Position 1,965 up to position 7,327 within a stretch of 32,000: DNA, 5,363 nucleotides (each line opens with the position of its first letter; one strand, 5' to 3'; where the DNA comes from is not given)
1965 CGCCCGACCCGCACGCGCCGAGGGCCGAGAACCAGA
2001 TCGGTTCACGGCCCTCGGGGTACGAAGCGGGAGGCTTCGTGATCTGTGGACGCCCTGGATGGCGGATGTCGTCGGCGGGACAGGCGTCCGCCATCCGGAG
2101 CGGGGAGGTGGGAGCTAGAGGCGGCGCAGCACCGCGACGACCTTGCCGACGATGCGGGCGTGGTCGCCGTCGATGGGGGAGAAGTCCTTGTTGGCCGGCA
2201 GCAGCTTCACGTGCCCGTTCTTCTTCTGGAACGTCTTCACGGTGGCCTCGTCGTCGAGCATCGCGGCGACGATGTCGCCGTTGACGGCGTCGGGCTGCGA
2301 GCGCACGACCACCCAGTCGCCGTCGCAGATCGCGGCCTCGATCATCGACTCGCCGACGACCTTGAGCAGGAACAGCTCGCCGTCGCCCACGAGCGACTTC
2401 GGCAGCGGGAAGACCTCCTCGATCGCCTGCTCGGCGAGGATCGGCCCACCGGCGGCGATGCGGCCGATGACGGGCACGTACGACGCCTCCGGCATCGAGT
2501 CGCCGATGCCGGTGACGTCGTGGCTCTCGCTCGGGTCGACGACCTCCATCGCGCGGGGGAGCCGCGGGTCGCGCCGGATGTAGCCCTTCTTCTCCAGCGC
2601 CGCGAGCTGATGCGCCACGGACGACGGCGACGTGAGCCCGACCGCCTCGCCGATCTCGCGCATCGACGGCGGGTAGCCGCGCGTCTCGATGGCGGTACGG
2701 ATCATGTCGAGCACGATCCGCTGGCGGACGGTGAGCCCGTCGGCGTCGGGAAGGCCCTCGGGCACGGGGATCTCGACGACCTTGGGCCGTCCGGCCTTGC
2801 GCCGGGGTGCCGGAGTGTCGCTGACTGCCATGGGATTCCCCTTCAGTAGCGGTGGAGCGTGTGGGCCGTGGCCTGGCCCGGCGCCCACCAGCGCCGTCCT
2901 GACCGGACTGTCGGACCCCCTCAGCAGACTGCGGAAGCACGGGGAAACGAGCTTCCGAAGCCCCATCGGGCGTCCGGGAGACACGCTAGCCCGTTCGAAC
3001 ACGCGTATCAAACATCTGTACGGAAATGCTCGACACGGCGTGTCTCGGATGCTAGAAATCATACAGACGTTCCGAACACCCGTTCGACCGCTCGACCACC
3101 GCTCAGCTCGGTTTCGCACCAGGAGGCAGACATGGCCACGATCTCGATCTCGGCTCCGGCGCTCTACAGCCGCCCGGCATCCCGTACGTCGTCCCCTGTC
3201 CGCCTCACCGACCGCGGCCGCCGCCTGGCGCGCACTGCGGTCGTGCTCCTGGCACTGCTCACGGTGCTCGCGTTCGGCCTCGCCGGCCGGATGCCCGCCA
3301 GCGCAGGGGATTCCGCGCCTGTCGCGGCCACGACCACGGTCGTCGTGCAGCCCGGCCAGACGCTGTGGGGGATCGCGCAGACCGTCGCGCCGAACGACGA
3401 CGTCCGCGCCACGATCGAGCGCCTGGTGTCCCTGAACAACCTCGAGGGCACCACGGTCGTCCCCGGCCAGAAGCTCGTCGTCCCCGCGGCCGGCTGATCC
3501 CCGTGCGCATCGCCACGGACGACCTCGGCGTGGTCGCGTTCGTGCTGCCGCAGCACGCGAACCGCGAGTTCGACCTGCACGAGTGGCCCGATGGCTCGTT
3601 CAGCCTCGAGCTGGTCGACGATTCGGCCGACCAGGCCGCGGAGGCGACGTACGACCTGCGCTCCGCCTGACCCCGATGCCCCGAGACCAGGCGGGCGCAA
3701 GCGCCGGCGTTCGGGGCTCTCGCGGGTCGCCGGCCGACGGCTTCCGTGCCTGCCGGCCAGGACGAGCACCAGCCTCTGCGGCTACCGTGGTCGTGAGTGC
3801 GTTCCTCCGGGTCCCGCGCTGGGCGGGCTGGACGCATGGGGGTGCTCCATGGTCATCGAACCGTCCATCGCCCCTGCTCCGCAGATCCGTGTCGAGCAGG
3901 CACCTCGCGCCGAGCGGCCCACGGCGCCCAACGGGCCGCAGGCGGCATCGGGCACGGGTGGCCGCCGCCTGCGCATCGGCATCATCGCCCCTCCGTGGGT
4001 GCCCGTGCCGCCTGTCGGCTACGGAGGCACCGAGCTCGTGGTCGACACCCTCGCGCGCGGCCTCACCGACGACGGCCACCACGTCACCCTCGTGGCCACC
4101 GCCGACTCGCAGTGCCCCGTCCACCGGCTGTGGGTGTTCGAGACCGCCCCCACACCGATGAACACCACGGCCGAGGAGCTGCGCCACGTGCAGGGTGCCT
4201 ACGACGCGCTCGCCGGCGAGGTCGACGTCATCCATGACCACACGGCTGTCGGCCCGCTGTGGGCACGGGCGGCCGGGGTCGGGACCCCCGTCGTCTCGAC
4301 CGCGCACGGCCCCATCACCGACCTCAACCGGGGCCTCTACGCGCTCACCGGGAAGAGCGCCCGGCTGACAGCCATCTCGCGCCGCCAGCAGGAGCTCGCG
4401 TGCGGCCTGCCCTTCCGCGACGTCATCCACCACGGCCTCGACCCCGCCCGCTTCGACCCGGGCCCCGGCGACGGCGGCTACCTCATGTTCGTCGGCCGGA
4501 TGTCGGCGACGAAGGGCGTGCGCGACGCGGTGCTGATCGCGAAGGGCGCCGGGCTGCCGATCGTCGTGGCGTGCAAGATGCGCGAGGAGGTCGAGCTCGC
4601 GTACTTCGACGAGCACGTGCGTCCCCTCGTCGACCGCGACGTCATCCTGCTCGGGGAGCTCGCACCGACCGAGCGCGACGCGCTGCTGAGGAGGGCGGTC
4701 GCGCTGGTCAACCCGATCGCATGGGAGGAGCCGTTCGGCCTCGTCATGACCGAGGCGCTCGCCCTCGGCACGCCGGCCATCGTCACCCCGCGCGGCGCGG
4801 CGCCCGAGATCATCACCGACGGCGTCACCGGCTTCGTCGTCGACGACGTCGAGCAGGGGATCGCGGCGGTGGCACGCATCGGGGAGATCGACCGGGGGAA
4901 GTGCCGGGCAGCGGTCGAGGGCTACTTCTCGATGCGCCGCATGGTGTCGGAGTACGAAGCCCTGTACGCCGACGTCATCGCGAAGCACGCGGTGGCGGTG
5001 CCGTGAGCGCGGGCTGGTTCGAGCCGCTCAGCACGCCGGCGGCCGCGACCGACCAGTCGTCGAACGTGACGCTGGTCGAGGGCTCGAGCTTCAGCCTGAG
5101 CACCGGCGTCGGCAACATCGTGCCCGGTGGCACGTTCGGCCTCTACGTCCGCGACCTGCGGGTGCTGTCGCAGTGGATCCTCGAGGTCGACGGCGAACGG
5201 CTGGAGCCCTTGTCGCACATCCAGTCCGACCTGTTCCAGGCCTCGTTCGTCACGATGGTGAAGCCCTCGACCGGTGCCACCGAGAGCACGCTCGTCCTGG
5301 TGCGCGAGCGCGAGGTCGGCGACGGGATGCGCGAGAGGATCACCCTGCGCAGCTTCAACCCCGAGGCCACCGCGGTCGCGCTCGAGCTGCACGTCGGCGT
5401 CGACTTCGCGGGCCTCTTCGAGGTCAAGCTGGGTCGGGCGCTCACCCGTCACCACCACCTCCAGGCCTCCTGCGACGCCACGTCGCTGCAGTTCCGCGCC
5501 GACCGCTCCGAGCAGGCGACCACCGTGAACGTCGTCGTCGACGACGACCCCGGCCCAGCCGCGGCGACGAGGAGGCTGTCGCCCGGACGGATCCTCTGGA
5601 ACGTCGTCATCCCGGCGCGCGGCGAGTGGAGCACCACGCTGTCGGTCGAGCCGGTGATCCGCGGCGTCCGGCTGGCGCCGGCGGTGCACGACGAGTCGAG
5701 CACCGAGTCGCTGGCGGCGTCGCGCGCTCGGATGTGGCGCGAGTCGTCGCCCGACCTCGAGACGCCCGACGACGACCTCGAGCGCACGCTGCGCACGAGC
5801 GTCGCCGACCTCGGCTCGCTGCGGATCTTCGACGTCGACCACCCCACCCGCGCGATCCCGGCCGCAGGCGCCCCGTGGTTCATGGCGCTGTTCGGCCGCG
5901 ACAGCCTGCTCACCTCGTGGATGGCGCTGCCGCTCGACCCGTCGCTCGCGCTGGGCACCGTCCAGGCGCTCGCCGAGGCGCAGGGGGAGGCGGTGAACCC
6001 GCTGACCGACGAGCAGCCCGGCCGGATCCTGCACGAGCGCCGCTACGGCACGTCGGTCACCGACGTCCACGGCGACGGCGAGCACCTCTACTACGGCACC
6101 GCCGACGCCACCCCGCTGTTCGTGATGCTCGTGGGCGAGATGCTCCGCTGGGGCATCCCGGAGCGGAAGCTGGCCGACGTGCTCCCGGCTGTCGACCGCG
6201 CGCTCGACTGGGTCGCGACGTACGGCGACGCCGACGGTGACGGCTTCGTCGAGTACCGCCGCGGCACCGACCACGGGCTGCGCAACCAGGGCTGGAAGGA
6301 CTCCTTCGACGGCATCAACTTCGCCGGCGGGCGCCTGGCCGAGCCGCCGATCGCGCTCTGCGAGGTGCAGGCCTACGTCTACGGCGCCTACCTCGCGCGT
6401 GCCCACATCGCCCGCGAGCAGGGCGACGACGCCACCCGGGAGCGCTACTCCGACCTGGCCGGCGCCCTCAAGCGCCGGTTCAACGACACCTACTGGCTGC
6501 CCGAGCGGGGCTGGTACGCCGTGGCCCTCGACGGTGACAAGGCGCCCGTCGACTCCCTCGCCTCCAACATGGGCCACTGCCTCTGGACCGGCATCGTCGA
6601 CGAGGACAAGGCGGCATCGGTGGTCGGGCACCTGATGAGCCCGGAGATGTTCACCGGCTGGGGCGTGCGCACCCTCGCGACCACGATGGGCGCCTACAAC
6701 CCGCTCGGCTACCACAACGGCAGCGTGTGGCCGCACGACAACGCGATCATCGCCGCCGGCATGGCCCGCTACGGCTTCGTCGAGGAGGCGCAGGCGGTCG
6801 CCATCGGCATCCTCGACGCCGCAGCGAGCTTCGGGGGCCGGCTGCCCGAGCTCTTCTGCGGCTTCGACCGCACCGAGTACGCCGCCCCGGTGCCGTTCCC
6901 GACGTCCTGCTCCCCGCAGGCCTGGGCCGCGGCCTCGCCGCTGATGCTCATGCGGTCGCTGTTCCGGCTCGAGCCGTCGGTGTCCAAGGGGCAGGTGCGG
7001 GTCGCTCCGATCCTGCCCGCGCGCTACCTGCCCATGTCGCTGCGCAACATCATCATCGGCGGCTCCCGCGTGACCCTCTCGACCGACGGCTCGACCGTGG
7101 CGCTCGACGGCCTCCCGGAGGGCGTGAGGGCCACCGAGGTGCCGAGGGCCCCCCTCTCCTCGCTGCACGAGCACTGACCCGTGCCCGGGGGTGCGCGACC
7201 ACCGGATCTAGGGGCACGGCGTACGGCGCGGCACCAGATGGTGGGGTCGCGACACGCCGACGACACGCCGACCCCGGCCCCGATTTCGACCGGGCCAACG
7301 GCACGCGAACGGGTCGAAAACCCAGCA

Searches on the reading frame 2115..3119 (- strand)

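Call 5: search_protein_families(library=pfam, proteins=[window:2115-3119:-], max_evalue=0.01)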
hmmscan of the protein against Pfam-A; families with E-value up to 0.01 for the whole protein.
window:2115-3119:- (334 aa): 7 families
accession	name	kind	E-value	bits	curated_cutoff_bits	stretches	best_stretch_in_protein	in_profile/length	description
PF00717.28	Peptidase_S24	-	1.6e-33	115.3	23.3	1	216-328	1-116/116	Peptidase S24-like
PF01726.22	LexA_DNA_bind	-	4.6e-27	94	23.7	1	128-190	3-65/65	LexA DNA binding domain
PF12802.13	MarR_2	-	0.00087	19.8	27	1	128-183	2-52/61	MarR family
PF13412.12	HTH_24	-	0.0028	17.6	21.9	1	152-182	19-48/48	Winged helix-turn-helix DNA-binding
PF13545.12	HTH_Crp_2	-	0.0044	17.4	27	1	149-196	21-64/70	Crp-like helix-turn-helix domain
PF02514.21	CobN-Mg_chel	-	0.0045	15.3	24.5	1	141-182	254-295/1090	CobN/Magnesium Chelatase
PF01047.28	MarR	-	0.0051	17.1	24.6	1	151-185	18-51/59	MarR family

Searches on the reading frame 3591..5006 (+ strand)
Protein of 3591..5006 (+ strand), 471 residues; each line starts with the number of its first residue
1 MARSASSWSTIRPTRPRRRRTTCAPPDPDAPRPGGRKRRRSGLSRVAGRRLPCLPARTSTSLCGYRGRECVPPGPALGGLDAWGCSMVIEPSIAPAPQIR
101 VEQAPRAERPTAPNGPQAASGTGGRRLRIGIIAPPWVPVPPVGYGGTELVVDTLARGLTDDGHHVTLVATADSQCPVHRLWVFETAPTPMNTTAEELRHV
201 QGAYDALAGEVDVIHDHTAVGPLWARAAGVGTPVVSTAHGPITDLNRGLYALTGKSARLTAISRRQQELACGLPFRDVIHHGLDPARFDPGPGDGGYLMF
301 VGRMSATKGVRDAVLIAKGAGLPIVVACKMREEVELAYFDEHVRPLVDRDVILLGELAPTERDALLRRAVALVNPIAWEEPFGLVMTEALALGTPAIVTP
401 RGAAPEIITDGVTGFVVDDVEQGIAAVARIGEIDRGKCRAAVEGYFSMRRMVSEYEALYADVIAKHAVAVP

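Call 5: search_protein_families(library=pfam, proteins=[window:3591-5006:+], max_evalue=0.01)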
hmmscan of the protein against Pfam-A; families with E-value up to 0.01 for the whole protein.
window:3591-5006:+ (471 aa): 6 families
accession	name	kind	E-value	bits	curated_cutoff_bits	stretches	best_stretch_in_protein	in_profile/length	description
PF00534.26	Glycos_transf_1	-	3.2e-17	63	26.4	1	294-420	14-143/172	Glycosyl transferases group 1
PF13692.12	Glyco_trans_1_4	-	1e-16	62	27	1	298-429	4-138/142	Glycosyl transferases group 1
PF13439.12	Glyco_transf_4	-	3.9e-15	56.7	28.5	1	144-287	1-170/170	Glycosyltransferase Family 4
PF13579.12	Glyco_trans_4_4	-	2.8e-09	37.9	29.7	1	145-253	1-110/158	Glycosyl transferase 4-like domain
PF20706.3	GT4-conflict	-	0.00028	20.4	26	1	360-410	273-322/385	Family 4 Glycosyltransferase in conflict systems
PF13477.12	Glyco_trans_4_2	-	0.0065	17.1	23.4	0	150-244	12-113/139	Glycosyl transferase 4-like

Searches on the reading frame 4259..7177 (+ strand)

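Call 5: search_protein_families(library=pfam, proteins=[window:4259-7177:+], max_evalue=0.01)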
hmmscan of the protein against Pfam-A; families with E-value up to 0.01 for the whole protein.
window:4259-7177:+ (972 aa): 4 families
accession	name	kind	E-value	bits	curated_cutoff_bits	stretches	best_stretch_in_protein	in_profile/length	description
PF14742.11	GDE_N_bis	-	1.9e-38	132.6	22.1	1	272-461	1-193/194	N-terminal domain of (some) glycogen debranching enzymes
PF22422.2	MGH1-like_GH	-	2.6e-19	70.5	27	1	638-848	87-321/356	Mannosylglycerate hydrolase MGH1-like glycoside hydrolase domain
PF06202.20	GDE_C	-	2.1e-06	27.3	21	1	701-892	163-363/367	Amylo-alpha-1,6-glucosidase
PF17389.8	Bac_rhamnosid6H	-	0.001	18.9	24.5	1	703-789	171-246/339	Bacterial alpha-L-rhamnosidase 6 hairpin glycosidase domain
